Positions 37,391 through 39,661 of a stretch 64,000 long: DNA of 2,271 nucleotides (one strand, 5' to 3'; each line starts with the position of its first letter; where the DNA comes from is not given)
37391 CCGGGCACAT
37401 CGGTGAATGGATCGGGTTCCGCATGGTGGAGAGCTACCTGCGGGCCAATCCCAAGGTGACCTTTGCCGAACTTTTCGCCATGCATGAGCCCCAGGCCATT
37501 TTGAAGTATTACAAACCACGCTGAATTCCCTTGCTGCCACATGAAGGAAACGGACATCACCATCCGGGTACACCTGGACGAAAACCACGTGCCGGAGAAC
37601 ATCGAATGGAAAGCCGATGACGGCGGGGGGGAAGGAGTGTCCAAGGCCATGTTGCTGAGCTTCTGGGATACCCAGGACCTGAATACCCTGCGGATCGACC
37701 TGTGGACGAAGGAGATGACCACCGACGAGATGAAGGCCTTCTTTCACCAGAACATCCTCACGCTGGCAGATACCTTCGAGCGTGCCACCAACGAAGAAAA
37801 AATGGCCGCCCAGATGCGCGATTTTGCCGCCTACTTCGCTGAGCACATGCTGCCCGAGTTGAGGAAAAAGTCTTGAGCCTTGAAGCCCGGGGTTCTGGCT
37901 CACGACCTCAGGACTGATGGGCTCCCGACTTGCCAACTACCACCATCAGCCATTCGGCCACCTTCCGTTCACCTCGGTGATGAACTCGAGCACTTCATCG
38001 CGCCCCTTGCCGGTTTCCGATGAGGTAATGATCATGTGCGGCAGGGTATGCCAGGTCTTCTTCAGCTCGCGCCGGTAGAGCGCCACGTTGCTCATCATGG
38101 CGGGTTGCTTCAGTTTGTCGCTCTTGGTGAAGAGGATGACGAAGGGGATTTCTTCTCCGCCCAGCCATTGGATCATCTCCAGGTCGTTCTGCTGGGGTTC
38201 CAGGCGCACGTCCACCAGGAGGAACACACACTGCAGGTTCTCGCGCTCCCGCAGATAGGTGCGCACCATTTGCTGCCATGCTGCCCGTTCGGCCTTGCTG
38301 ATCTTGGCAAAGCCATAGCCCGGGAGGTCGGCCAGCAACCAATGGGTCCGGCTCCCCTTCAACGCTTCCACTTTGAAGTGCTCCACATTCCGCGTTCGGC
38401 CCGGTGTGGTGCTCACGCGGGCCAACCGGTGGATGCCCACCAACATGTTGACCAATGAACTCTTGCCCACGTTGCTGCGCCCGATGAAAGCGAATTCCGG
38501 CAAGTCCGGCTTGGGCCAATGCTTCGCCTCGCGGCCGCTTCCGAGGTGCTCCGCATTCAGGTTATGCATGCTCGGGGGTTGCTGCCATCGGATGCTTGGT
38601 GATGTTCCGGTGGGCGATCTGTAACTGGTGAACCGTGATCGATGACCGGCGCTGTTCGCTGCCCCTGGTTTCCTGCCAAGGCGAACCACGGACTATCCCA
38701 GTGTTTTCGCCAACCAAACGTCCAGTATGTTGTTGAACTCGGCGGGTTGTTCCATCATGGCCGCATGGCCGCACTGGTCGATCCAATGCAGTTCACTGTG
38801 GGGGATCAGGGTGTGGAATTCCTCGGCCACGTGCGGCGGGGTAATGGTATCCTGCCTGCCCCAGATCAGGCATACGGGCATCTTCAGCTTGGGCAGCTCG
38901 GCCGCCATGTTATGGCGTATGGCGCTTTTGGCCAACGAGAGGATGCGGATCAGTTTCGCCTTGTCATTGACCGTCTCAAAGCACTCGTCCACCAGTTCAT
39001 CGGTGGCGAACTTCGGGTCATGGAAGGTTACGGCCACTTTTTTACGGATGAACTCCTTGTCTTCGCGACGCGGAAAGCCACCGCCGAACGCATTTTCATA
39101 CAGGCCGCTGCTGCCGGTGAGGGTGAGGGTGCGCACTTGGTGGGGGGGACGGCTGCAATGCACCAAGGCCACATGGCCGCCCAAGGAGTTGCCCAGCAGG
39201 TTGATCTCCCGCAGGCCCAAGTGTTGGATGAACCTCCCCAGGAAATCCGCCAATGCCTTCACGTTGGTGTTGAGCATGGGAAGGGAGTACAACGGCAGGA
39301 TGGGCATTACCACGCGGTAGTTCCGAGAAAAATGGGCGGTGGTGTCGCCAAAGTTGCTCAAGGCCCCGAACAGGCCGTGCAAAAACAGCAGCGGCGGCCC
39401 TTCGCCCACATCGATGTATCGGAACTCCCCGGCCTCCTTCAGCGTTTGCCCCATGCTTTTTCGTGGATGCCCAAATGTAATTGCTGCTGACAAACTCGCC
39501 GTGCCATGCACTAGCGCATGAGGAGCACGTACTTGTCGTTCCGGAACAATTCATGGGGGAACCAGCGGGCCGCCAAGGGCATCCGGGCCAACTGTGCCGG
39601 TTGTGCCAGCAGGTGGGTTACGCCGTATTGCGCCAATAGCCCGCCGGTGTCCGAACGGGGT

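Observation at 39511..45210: Five-gene cluster resembling a polyprenyl-phospho-D-arabinofuranose (DPA-type) donor pathway plus GT-C transferase, in a Bacteroidota genome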

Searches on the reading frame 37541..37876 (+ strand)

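Call 83: search_protein_families(library=pfam, proteins=[window:37541-37876:+], max_evalue=0.001)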
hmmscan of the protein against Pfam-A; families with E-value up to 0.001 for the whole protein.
window:37541-37876:+ (111 aa): 1 family
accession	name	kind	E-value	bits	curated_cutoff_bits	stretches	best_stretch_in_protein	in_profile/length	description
PF19937.4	GldC-like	-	3.7e-35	120.7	25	1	18-103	1-88/90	Gliding motility-associated protein GldC-like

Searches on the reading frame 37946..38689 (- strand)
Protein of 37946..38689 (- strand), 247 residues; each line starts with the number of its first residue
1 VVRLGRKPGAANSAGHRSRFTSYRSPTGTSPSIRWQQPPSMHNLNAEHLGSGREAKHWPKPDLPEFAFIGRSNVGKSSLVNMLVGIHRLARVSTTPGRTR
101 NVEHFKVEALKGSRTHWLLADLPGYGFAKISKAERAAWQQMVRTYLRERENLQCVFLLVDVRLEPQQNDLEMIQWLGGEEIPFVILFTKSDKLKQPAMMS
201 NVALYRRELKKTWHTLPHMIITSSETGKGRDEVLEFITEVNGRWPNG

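Call 83: search_protein_families(library=pfam, proteins=[window:37946-38689:-], max_evalue=0.001)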
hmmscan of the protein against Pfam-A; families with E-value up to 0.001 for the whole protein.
window:37946-38689:- (247 aa): 6 families
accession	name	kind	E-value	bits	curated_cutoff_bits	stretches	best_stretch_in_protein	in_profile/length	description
PF01926.29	MMR_HSR1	-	6e-20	71.9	21.9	1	66-189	2-113/113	50S ribosome-binding GTPase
PF02421.24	FeoB_N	-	7.1e-09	35.8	27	1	66-233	3-152/156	Ferrous iron transport protein B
PF03193.22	RsgA_GTPase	-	5e-06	26.9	30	0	67-124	110-167/174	RsgA GTPase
PF00009.33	GTP_EFTU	-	8.3e-05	22.7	26.5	0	149-239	90-184/188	Elongation factor Tu GTP binding domain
PF00350.29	Dynamin_N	-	0.00066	20.2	27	0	67-93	2-28/168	Dynamin family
PF04548.22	AIG1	-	0.00087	19.1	27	0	68-197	5-133/212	AIG1 family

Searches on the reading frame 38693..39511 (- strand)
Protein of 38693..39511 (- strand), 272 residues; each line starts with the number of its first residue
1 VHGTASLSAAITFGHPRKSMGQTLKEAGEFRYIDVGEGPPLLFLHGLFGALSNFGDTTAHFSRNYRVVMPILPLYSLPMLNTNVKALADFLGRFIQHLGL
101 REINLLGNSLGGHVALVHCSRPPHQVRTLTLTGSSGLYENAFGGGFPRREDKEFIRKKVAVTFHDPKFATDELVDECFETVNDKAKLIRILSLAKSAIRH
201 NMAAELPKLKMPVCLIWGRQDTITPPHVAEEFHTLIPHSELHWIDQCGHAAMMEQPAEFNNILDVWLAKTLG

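Call 3: search_protein_families(library=pfam, proteins=[window:38693-39511:-], max_evalue=0.01)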
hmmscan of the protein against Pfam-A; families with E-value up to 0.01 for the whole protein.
window:38693-39511:- (272 aa): 4 families
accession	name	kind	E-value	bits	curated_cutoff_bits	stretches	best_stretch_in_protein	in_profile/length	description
PF00561.26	Abhydrolase_1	-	6.2e-22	78.9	25.8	2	39-147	1-121/245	alpha/beta hydrolase fold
PF12697.13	Abhydrolase_6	-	1.7e-13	52.2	26.3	1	41-260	1-215/217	Alpha/beta hydrolase family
PF12146.15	Hydrolase_4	-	9.1e-10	38.7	27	1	81-255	56-238/239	Serine aminopeptidase, S33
PF20408.4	Abhydrolase_11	-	0.0053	16.9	27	0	203-250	120-166/193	Alpha/beta hydrolase domain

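Call 4: search_protein_families(library=ncbifam, proteins=[window:38693-39511:-], max_evalue=0.01)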
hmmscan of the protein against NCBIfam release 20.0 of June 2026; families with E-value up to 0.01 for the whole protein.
window:38693-39511:- (272 aa): 26 families (the best 25 are shown)
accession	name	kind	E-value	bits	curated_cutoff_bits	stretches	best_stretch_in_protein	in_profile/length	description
NF011457.0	PRK14875.1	equivalog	1.6e-31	109.6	307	1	27-267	119-369/372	acetoin dehydrogenase dihydrolipoyllysine-residue acetyltransferase subunit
NF045632.1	hydroxlase_HsaD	equivalog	2.3e-25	89.1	400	1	30-267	24-288/290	4,5:9,10-diseco-3-hydroxy-5,9,17-trioxoandrosta-1(10),2-diene-4-oate hydrolase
TIGR03695.1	menH_SHCHC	equivalog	3.6e-21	75.7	208.55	2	182-267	167-251/252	2-succinyl-6-hydroxy-2,4-cyclohexadiene-1-carboxylate synthase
NF052614.1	AB_fold_OlsI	equivalog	4e-20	72.4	385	1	84-271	75-259/272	ornithine lipid biosynthesis O-acyltransferase OlsI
NF051488.1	bifunc_PcaDC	exception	1.3e-18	67.4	390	1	38-268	12-251/375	bifunctional 3-oxoadipate enol-lactonase/4-carboxymuconolactone decarboxylase PcaDC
TIGR02427.1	protocat_pcaD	equivalog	4.9e-17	62.2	255.85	2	197-267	179-250/251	3-oxoadipate enol-lactonase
TIGR01738.1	bioH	equivalog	2.9e-16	59.9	206.95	2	201-263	179-241/245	pimeloyl-ACP methyl ester esterase BioH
TIGR03056.1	bchO_mg_che_rel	equivalog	4.2e-16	58.8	172.55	2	31-127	19-121/278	alpha/beta fold hydrolase BchO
NF050089.1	i_nPHAscl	equivalog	5.1e-15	55.3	300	2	35-136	14-119/288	intracellular short-chain-length polyhydroxyalkanoate depolymerase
NF051487.1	bifunc_PcaCD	exception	5.3e-14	52.1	430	1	83-268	220-412/413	bifunctional 4-carboxymuconolactone decarboxylase/3-oxoadipate enol-lactonase PcaCD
TIGR01250.1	pro_imino_pep_2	subfamily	7.4e-14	52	167.65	1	202-267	223-287/288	proline iminopeptidase-family hydrolase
TIGR03343.1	biphenyl_bphD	equivalog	1e-12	47.9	462.15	1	91-263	91-276/282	2-hydroxy-6-oxo-6-phenylhexa-2,4-dienoate hydrolase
TIGR03611.1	RutD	equivalog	2.9e-12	46.5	238.5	1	187-268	179-256/258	pyrimidine utilization protein D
NF045945.1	ProImpepLactob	equivalog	5.1e-11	42.6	400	1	201-269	225-292/293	proline iminopeptidase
NF008340.0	PRK11126.1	equivalog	1.2e-10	41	261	1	38-134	14-112/255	2-succinyl-6-hydroxy-2,4-cyclohexadiene-1-carboxylate synthase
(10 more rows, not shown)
